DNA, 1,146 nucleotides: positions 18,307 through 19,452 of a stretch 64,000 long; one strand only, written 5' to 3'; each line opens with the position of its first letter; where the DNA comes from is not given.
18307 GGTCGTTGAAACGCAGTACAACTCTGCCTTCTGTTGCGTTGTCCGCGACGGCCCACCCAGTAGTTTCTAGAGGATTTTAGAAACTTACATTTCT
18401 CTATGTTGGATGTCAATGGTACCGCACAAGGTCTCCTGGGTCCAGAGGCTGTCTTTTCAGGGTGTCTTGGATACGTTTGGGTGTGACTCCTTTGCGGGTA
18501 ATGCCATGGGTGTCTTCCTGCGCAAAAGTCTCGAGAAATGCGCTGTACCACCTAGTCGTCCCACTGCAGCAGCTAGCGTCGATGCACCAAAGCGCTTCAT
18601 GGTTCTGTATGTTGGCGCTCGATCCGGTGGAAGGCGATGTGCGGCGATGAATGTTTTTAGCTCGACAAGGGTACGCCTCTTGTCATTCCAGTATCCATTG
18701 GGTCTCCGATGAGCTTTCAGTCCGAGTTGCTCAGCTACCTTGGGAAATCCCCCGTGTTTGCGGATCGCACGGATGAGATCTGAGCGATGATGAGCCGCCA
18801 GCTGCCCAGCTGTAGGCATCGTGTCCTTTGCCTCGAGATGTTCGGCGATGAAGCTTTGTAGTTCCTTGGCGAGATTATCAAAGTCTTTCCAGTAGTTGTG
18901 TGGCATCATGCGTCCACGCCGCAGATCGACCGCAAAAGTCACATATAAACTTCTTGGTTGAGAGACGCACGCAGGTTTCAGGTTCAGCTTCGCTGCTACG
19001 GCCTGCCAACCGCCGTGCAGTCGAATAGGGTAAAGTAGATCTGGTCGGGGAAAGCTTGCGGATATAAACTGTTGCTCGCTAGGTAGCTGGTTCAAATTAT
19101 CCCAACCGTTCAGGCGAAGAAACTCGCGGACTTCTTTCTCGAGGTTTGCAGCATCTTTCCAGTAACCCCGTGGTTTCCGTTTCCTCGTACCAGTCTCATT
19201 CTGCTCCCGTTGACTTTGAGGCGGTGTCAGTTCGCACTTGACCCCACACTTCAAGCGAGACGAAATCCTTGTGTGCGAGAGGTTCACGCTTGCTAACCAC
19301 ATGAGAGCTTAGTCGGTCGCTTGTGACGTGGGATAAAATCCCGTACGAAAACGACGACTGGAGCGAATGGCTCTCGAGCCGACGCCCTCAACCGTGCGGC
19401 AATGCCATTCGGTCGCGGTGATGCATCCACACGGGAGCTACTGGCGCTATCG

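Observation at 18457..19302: Unrecognised ~70-aa tandem-repeat protein family (GYW...HGG...LGL), two paralogs in the window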

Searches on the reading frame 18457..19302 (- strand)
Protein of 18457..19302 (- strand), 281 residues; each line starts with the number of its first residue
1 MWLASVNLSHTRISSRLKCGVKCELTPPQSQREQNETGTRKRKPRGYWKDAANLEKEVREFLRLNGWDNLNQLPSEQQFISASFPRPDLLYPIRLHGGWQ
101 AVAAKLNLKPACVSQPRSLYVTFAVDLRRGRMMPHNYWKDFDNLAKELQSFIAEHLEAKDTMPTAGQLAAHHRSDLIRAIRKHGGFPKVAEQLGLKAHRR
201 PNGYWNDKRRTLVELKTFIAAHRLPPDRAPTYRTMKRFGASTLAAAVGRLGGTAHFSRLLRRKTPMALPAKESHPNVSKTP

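Call 4: search_protein_families(library=pfam, proteins=[window:18457-19302:-], max_evalue=10)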
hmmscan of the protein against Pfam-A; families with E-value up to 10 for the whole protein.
window:18457-19302:- (281 aa): 4 families
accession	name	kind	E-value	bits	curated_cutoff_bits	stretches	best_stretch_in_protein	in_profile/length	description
PF15943.11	YdaS_toxin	-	0.0055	16.9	30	1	177-197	2-22/65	Bacterial toxin YdaS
PF24851.1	DUF7725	-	0.011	16.1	25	1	124-158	28-62/73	Domain of unknown function (DUF7725)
PF13700.11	DUF4158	-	0.15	12.3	27.4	1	123-191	47-114/165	Domain of unknown function (DUF4158)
PF18024.7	HTH_50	-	0.24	11.6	27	1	172-195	12-35/50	Helix-turn-helix domain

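Call 5: search_protein_families(library=ncbifam, proteins=[window:18457-19302:-], max_evalue=10)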
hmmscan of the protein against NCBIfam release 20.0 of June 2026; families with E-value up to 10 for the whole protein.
window:18457-19302:- (281 aa): 3 families
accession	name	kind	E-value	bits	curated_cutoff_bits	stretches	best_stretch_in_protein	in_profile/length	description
NF033527.1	transpos_Tn3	equivalog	0.018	13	500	1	121-250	30-158/954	Tn3 family transposase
NF046037.1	carphisopro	domain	0.099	12.9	38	0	93-113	5-25/54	carph-isopro domain-containing protein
NF007486.0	PRK10079.1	equivalog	0.11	12.2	363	1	133-179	6-55/241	phosphonate metabolism transcriptional regulator PhnF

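Call 7: find_homologous_proteins(query=window:18457-19302:-, max_evalue=0.001)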
Query window:18457-19302:- (281 aa): 15 proteins with E <= 0.001 among 1299 candidates.
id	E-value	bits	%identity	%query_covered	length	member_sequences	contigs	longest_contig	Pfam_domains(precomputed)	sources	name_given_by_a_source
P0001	3.3e-189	645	100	100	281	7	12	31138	-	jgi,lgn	jgi:hypothetical protein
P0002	9.2e-95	335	59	93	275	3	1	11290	-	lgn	-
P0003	7.3e-50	188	29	76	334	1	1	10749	PF14355.13,PF27111.1,PF25896.1,PF26683.1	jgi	-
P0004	1.9e-44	170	36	81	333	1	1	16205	-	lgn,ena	-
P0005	1.5e-43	167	35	77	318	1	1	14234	-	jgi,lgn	-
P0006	3.0e-37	147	36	76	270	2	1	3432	PF26683.1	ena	-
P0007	1.0e-34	138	33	68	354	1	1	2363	-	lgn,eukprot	eukprot:Plantae.Rhodophyta-Hildenbrandia_rubra.ctg57646.p1 GENE.Plantae.Rhodophyta-Hildenbrandia_rub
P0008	5.0e-28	116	36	79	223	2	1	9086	-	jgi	jgi:hypothetical protein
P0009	1.6e-27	115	37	77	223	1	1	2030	-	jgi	jgi:hypothetical protein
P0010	1.5e-21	95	28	54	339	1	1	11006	-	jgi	-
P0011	2.4e-15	75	39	40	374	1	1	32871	PF18780.7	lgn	-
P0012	6.1e-15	73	26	74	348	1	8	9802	-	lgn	-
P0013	5.4e-11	60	29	57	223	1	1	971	-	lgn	-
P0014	2.3e-10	58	29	43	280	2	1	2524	PF18780.7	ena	-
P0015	2.0e-8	52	27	60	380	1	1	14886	-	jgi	jgi:hypothetical protein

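Call 9: search_protein_families(library=pfam, proteins=[P0003, P0006, P0011, P0014, P0004, P0005, P0007, P0010, P0012, P0015], max_evalue=1)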
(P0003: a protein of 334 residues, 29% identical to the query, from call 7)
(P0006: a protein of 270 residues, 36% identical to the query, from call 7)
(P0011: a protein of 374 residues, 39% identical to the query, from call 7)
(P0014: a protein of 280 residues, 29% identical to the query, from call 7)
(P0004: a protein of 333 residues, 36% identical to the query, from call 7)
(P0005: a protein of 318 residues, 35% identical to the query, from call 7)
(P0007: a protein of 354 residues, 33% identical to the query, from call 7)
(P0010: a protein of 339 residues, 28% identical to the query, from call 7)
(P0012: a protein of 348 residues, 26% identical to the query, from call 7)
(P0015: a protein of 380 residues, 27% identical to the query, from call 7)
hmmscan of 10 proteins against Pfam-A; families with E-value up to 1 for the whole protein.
P0003 (334 aa): 4 families
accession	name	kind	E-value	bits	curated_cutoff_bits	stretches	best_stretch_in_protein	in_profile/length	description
PF25316.1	TAF2_3rd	-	0.0029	18.5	27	0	182-231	10-59/120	TAF2 Ig-like domain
PF25441.1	Hexapep_UGP3_C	-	0.016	15.5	27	0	125-158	70-102/166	UGP3-like, C-terminal hexapeptide repeats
PF19513.4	DUF6047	-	0.049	14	27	0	265-307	103-148/190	Family of unknown function (DUF6047)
PF25042.1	DUF7787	-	0.058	13.9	25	0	40-51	24-35/58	Domain of unknown function (DUF7787)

P0006 (270 aa): 5 families
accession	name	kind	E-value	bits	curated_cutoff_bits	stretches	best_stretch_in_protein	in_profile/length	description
PF15943.11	YdaS_toxin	-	9.9e-07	28.9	30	0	152-171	1-20/65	Bacterial toxin YdaS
PF18024.7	HTH_50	-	0.00097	19.2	27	0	145-171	9-35/50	Helix-turn-helix domain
PF02758.22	PYRIN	-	0.0011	19.6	22.9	0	116-164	12-57/76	PAAD/DAPIN/Pyrin domain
PF01388.27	ARID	-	0.011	16.5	24.1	0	55-100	7-52/89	ARID/BRIGHT DNA binding domain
PF22013.1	PG_1098_Fer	-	0.09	13.1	27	0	86-104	7-25/44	PG_1098 ferredoxin-like domain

P0011 (374 aa): 2 families
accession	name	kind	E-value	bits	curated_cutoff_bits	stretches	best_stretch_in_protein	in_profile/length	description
PF18780.6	HNH_repeat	-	5.6e-06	27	26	1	320-350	2-32/54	Homing endonuclease associated repeat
PF14549.12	P22_Cro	-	0.049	13.8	30.2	1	42-61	3-22/60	DNA-binding transcriptional regulator Cro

P0014 (280 aa): 5 families
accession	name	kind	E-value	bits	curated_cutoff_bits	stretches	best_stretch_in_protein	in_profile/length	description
PF18780.6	HNH_repeat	-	7.9e-06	26.6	26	1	213-245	8-40/54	Homing endonuclease associated repeat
PF18019.7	Cas3_HD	-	5.1e-05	23.8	23.1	1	91-156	115-166/207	Cas3, HD domain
PF11944.13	DUF3461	-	0.0025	18.4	27.4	1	68-111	60-102/125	Protein of unknown function (DUF3461)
PF21488.3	YqbF_HeH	-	0.046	13.7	27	1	82-98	10-26/39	YqbF, HeH motif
PF08220.18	HTH_DeoR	-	0.49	10.6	21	0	103-122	34-53/57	DeoR-like helix-turn-helix domain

P0004 (333 aa): 1 family
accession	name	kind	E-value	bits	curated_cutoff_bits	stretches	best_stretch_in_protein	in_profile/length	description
PF18780.6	HNH_repeat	-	0.0044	17.8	26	1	51-103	4-53/54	Homing endonuclease associated repeat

P0005 (318 aa): 2 families
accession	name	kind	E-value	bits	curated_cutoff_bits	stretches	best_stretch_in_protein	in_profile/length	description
PF18780.6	HNH_repeat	-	0.0005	20.8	26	1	263-305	8-47/54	Homing endonuclease associated repeat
PF18024.7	HTH_50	-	0.087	13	27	0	223-243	15-35/50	Helix-turn-helix domain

P0007 (354 aa): 5 families
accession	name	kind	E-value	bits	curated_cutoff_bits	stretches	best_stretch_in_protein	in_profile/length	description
PF15943.11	YdaS_toxin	-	0.02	15.2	30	0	173-194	2-23/65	Bacterial toxin YdaS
PF06537.16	DHOR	-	0.046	12.6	22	1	222-268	443-489/499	Di-haem oxidoreductase, putative peroxidase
PF00249.37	Myb_DNA-binding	-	0.11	13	24.4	1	184-203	25-44/46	Myb-like DNA-binding domain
PF18780.6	HNH_repeat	-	0.12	13.2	26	0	63-90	18-45/54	Homing endonuclease associated repeat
PF17333.7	DEFB136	-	0.13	12.7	30.7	1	4-21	25-42/51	Beta defensin 136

P0010 (339 aa): 3 families
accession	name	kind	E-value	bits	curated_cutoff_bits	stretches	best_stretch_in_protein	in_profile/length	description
PF18780.6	HNH_repeat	-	9.3e-05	23.1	26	0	81-100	9-28/54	Homing endonuclease associated repeat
PF21393.2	Phage_pb10_N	-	0.077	13.8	27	1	43-75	23-55/59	Decoration protein pb10 N-terminal domain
PF21488.3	YqbF_HeH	-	0.18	11.8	27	0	79-94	10-25/39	YqbF, HeH motif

P0012 (348 aa): 10 families
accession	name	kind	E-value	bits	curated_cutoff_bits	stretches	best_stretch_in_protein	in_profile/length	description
PF13297.11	SDE2_2C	-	0.0012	19.1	26.6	0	218-249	21-54/82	Replication stress response SDE2 C-terminal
PF24408.1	wHTH-Calcineurin_assc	-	0.0014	18.9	27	0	273-297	8-31/56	wHTH-Calcineurin_assc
PF04758.19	Ribosomal_S30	-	0.0051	17.4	27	1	247-272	28-53/58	Ribosomal protein S30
PF22376.2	PSV_trans_reg_dom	-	0.0057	17.5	27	1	12-44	6-38/81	PSV, transcriptional regulator domain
PF10312.14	Cactin_mid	-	0.0095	16.1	23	1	16-93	50-120/194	Conserved mid region of cactin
PF04404.17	ERF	-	0.029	14.8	25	0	203-228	28-53/153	ERF superfamily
PF20431.4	E_motif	-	0.033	14.9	27.3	0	143-162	38-57/63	E motif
PF01025.24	GrpE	-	0.13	12.4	25.8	0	44-101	70-118/165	GrpE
PF00617.24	RasGEF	-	0.15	12.4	23.1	0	240-293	98-149/181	RasGEF domain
PF05321.16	HHA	-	0.16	12.7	25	0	205-228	11-34/57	Haemolysin expression modulating protein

P0015 (380 aa): 1 family
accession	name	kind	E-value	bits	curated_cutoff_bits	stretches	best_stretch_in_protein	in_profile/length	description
PF18780.6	HNH_repeat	-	0.00027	21.7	26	1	70-92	8-28/54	Homing endonuclease associated repeat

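Call 10: find_encoding_contigs(protein=P0001, flank=5000, max_places=6)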
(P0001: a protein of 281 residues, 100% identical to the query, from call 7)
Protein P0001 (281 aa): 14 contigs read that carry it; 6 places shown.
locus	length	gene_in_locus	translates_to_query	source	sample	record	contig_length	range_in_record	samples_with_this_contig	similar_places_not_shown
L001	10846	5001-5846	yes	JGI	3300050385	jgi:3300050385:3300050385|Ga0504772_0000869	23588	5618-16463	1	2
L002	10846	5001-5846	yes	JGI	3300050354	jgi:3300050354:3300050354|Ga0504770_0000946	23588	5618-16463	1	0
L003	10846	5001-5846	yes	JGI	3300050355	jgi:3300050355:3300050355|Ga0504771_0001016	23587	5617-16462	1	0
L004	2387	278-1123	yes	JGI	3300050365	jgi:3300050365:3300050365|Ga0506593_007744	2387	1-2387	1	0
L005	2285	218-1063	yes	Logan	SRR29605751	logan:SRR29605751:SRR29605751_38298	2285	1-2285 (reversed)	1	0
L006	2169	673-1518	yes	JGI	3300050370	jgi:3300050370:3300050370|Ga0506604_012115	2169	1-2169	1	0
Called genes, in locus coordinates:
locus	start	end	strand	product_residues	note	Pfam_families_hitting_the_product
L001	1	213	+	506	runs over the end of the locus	-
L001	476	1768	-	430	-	PF09298:FAA_hydrolase_N, PF01557:FAA_hydrolase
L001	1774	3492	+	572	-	PF09339:HTH_IclR (faint)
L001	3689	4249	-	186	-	-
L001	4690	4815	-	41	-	-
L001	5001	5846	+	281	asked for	-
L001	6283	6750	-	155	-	-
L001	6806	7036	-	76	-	-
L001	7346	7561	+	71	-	-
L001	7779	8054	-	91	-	-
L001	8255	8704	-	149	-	PF13358:DDE_3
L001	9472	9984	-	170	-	PF16455:UBD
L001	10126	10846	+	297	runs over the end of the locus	-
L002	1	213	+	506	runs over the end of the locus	-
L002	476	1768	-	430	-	PF09298:FAA_hydrolase_N, PF01557:FAA_hydrolase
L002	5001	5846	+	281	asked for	-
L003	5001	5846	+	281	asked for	-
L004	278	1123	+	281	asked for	-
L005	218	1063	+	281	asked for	-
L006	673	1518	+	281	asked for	-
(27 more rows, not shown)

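Call 11: find_encoding_contigs(protein=P0002, flank=5000, max_places=4)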
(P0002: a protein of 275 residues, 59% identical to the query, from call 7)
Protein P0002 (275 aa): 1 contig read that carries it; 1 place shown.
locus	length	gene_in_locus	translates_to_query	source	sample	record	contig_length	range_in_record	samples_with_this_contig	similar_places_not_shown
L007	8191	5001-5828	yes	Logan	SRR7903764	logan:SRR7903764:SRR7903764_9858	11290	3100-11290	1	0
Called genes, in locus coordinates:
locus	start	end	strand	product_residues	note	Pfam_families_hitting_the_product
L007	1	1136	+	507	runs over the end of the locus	-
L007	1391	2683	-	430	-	PF09298:FAA_hydrolase_N, PF01557:FAA_hydrolase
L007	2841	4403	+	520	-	-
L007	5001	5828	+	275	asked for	-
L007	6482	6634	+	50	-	-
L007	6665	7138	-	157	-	PF16455:UBD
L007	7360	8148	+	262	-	-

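Call 30: predict_structure(alignment_id=A2)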
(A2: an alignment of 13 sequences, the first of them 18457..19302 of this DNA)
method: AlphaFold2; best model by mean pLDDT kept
length: 281 residues; sequences in the alignment: 13
mean_pLDDT: 78.9   pTM: 0.43
mean pLDDT of the five models: 78.9, 77.2, 77.0, 76.6, 73.9
residues with pLDDT >= 90: 165; 70-90: 36; 50-70: 16; < 50: 64
segments of 3 or more residues with pLDDT < 50: 1-28, 30-37, 114-127, 267-280
pLDDT, mean of each block of 10 residues (from residue 1): 42 42 45 50 91 96 94 90 89 92 93 52 48 81 96 93 94 93 93 88 88 94 92 93 94 93 58 39 52
secondary structure, 60 per line:
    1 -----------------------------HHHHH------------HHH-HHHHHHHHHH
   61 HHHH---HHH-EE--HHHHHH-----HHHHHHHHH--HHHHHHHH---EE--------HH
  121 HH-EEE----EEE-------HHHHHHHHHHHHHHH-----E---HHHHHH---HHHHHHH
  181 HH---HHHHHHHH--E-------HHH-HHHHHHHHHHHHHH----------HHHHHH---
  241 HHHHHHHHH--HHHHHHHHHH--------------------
elements in order: H30-34 H51-64 H76-81 H87-95 H98-105 H119-122 E124-126 E131-133 H141-155 H165-170 H174-182 H186-193 H208-221 H232-237 H241-249 H252-261

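Call 32: search_protein_families(library=pfam, alignment_id=A3, max_evalue=0.001)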
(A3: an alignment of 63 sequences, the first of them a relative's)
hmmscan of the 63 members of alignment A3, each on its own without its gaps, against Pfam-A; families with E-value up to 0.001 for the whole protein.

A. member 1, P0011 (374 aa): 1 family
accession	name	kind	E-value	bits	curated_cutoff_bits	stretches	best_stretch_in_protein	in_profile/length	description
PF18780.6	HNH_repeat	-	5.6e-06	27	26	0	320-350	2-32/54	Homing endonuclease associated repeat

B. families by the number of members that match (of 63 scanned): 77 families (the first 25 are shown)
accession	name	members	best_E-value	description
PF18780.6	HNH_repeat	25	6.4e-35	Homing endonuclease associated repeat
PF15943.11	YdaS_toxin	11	1.4e-18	Bacterial toxin YdaS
PF00176.29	SNF2-rel_dom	8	3.5e-14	SNF2-related domain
PF04851.21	ResIII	5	3.2e-37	Type III restriction enzyme, res subunit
PF00271.37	Helicase_C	5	1.6e-18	Helicase conserved C-terminal domain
PF18024.7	HTH_50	5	1.3e-11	Helix-turn-helix domain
PF22013.1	PG_1098_Fer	5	3.6e-07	PG_1098 ferredoxin-like domain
PF05148.21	Methyltransf_8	4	1.7e-46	Hypothetical methyltransferase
PF00270.35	DEAD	4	2.2e-12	DEAD/DEAH box helicase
PF01388.27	ARID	4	1.6e-07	ARID/BRIGHT DNA binding domain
PF00126.33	HTH_1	4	1.7e-06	Bacterial regulatory helix-turn-helix protein, lysR family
PF14549.12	P22_Cro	3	1.7e-27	DNA-binding transcriptional regulator Cro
PF04480.18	DUF559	3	9.9e-08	Protein of unknown function (DUF559)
PF05871.18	ESCRT-II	3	6.5e-07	ESCRT-II complex subunit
PF08241.18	Methyltransf_11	3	1.1e-05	Methyltransferase domain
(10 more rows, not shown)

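Call 34: fold_search(model_id=the predicted structure, library=pdb)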
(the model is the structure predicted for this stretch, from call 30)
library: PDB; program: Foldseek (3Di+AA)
matches with E <= 10: 24; with E <= 0.001: 0
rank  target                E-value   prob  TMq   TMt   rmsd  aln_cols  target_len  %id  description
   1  3qi7_A                2.5e+00  0.04  0.15  0.13  15.2       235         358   13  Crystal structure of a Putative transcriptional regulator (YP_001089212.1) from Clostridium difficile 630 at 1.86 A re (released 2011-03-23)
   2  8k8f                  3.0e+00  0.03  0.10  0.14  18.3       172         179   19  De novo design protein -N7 (released 2024-07-31)
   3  4jkz                  4.9e+00  0.03  0.13  0.19  20.6       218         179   14  Crystal structure of ms6564 from mycobacterium smegmatis (released 2013-06-26)
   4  2nm0_A                5.1e+00  0.05  0.12  0.15  12.2       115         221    6  Crystal Structure of SCO1815: a Beta-Ketoacyl-Acyl Carrier Protein Reductase from Streptomyces coelicolor A3(2) (released 2007-01-02)
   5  4bo9_C                5.4e+00  0.01  0.10  0.11  21.9       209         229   11  Crystal structure of 3-oxoacyl-(acyl-carrier-protein) reductase (FabG) from Pseudomonas aeruginosa in complex with 5-( (released 2013-09-18)
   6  5z0r_A                5.7e+00  0.02  0.12  0.09  17.8       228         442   14  Structural insight into the Zika virus capsid encapsulating the viral genome (released 2018-04-11)
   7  4f7r_C                5.7e+00  0.01  0.11  0.12  21.9       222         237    9  Crystal structure of 14-3-3 protein from Giardia intestinalis (released 2013-05-22)
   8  8e0m_L                6.3e+00  0.01  0.09  0.13  20.3       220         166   10  Homotrimeric variant of tcTRP9, BGL15 (released 2023-04-12)
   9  5kp0_MODEL_1_A        6.6e+00  0.03  0.13  0.22  20.3       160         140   16  Recognition and targeting mechanisms by chaperones in flagella assembly and operation (released 2016-08-17)
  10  4bo7_C                6.6e+00  0.01  0.11  0.13  21.9       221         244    9  Crystal structure of 3-oxoacyl-(acyl-carrier-protein) reductase (FabG) from Pseudomonas aeruginosa in complex with N-( (released 2013-09-18)
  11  2dx7_A                7.4e+00  0.01  0.10  0.12  18.7       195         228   12  Crystal structure of Pyrococcus horikoshii OT3 aspartate racemase complex with citric acid (released 2007-08-28)
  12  4evd                  7.8e+00  0.02  0.12  0.17  17.7       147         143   13  Crystal Structure HP-NAP from strain YS29 cadmium loaded (Cocrystallization 50mM) (released 2012-06-27)
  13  5lnc_A                7.8e+00  0.01  0.12  0.10  24.7       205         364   12  Structure of SPX domain of the yeast inorganic polyphophate polymerase Vtc4 crystallized by carrier-driven crystalliza (released 2016-11-09)
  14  5m73_C                7.8e+00  0.01  0.11  0.14  24.7       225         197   11  Structure of the human SRP S domain with SRP72 RNA-binding domain (released 2016-12-07)
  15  5wva_B                8.2e+00  0.01  0.12  0.14  21.2       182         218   10  Serratia marcescens short-chain dehydrogenase/reductase F98Y/F202Y mutant (released 2018-02-28)
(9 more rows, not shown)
